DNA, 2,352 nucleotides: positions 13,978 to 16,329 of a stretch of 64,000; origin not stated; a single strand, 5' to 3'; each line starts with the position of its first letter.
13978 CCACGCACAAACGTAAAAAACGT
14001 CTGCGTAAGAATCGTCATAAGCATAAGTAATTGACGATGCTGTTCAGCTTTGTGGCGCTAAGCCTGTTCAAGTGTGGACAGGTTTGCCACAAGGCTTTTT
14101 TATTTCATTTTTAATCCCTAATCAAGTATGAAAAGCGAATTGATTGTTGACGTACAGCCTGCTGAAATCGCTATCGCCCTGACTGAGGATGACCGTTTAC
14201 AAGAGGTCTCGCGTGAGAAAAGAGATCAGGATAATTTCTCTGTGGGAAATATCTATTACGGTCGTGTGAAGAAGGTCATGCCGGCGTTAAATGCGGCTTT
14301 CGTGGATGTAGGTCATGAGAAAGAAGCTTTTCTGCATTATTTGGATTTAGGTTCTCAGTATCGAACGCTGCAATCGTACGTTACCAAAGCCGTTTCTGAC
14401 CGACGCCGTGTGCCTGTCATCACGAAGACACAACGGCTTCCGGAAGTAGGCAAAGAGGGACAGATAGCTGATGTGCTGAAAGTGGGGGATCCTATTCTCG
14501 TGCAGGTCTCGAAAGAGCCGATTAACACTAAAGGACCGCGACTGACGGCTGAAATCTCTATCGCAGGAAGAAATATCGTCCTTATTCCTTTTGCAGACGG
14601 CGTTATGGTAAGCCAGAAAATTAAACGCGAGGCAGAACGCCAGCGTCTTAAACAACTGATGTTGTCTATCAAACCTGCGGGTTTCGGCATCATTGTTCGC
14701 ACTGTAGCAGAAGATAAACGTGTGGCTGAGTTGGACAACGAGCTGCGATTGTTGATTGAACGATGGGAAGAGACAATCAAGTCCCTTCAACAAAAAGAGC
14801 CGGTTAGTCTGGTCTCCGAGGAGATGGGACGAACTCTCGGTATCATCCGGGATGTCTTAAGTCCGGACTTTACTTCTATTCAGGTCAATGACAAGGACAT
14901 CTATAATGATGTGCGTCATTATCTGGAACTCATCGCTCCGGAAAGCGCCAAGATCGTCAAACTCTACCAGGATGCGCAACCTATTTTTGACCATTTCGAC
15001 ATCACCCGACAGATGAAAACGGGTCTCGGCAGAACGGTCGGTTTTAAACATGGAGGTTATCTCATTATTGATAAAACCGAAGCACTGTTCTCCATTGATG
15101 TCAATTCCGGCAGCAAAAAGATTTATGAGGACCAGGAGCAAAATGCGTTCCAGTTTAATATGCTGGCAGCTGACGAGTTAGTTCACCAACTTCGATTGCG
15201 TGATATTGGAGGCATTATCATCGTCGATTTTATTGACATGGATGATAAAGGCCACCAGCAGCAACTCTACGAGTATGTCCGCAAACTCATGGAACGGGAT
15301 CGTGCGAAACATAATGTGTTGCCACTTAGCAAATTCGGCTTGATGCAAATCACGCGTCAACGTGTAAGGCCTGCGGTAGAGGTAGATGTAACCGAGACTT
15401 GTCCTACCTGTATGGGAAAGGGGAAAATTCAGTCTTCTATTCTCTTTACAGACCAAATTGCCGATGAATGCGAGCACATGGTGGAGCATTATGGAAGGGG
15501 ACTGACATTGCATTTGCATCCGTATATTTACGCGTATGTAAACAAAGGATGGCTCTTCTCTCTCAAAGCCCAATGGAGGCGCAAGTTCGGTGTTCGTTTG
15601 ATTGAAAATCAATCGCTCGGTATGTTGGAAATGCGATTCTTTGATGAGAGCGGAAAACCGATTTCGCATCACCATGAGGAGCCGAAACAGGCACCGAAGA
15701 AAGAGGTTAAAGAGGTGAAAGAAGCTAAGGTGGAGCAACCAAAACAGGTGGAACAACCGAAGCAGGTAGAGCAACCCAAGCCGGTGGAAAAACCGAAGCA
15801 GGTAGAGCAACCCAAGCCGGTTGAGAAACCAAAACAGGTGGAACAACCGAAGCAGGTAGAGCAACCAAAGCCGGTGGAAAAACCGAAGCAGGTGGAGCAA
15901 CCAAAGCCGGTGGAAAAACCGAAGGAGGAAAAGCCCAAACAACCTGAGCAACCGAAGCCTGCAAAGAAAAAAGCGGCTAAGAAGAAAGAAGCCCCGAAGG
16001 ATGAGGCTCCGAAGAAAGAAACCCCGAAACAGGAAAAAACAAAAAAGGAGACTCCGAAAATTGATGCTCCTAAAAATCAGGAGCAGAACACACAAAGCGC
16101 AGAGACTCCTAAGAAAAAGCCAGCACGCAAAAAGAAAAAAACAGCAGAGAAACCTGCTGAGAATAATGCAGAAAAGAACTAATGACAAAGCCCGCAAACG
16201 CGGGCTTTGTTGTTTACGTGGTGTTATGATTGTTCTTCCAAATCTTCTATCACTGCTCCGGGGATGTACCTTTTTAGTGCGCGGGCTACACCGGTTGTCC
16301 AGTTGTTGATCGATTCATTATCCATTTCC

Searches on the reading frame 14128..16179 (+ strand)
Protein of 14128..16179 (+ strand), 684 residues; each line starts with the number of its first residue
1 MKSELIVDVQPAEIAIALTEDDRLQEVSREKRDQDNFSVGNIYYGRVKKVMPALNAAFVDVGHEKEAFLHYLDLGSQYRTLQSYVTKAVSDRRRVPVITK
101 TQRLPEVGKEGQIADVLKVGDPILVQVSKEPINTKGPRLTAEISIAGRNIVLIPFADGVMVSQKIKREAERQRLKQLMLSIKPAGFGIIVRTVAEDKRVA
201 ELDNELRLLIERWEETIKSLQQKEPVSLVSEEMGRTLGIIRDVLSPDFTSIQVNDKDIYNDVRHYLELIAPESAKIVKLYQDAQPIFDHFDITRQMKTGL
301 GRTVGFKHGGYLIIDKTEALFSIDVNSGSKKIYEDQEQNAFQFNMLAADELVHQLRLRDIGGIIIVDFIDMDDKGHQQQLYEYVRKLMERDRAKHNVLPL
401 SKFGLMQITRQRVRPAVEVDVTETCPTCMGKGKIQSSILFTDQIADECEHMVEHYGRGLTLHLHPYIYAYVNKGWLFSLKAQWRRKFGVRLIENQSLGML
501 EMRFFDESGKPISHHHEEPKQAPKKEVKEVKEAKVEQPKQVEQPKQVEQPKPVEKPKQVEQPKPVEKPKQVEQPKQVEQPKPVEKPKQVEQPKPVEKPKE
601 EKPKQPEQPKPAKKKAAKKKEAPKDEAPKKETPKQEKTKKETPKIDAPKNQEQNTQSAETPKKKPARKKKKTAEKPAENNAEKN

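Call 72: search_protein_families(library=pfam, proteins=[window:14128-16179:+], max_evalue=0.0001)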
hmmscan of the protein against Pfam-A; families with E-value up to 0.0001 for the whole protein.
window:14128-16179:+ (684 aa): 1 family
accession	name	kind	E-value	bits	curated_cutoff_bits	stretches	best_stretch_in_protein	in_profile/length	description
PF10150.14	RNase_E_G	-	8.6e-93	311.1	25.5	1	144-413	1-270/270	Ribonuclease E/G family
